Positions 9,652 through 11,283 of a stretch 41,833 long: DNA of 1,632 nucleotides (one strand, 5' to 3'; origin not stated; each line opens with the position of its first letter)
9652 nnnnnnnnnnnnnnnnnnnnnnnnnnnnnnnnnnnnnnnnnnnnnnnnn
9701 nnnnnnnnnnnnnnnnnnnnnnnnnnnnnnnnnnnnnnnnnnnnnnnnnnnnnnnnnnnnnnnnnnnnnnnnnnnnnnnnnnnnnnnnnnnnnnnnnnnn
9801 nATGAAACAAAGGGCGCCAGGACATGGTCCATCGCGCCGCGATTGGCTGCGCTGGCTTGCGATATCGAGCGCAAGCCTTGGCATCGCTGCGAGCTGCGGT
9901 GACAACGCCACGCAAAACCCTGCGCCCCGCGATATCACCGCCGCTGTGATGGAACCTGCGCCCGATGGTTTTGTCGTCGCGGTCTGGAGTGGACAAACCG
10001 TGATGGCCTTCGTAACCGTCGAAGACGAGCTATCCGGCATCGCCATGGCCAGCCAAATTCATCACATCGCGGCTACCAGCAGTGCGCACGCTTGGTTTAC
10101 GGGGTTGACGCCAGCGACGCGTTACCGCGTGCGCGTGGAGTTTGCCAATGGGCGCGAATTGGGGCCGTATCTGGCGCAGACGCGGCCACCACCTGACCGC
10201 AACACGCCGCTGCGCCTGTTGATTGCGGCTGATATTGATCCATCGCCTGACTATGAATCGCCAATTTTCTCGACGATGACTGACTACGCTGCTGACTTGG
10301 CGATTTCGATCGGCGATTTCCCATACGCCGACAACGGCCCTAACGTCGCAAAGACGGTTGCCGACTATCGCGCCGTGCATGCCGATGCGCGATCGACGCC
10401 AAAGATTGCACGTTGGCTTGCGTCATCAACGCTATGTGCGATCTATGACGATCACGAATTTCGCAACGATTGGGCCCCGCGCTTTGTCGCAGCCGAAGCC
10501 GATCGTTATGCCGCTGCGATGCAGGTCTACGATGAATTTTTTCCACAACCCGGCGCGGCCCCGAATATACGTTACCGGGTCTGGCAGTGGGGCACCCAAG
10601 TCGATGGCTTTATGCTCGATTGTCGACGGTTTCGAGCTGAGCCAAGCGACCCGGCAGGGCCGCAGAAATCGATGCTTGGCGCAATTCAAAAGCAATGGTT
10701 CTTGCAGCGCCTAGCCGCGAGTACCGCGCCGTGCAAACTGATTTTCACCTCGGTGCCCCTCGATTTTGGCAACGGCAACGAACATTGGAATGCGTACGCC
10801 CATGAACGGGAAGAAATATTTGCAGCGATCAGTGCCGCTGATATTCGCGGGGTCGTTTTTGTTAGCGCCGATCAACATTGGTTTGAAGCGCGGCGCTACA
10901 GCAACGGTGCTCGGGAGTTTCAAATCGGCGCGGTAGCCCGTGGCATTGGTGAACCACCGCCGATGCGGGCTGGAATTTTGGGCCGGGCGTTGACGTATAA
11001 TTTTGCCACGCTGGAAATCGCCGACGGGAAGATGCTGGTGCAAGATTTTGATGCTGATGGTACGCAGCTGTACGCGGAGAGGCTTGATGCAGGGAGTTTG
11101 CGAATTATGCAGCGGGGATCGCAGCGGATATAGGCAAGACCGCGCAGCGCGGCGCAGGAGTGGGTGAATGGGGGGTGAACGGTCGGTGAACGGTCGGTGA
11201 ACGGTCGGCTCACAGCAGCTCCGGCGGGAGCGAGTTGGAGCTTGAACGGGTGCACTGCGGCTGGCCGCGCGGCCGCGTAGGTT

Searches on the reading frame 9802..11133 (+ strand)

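Call 58: search_protein_families(library=pfam, proteins=[window:9802-11133:+], max_evalue=0.00001)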
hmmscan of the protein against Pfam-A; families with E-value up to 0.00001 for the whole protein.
window:9802-11133:+ (443 aa): 1 family
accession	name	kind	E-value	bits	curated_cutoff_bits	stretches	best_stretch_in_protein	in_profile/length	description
PF09423.15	PhoD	-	7.9e-34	117.7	27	1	155-377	16-290/343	PhoD-like phosphatase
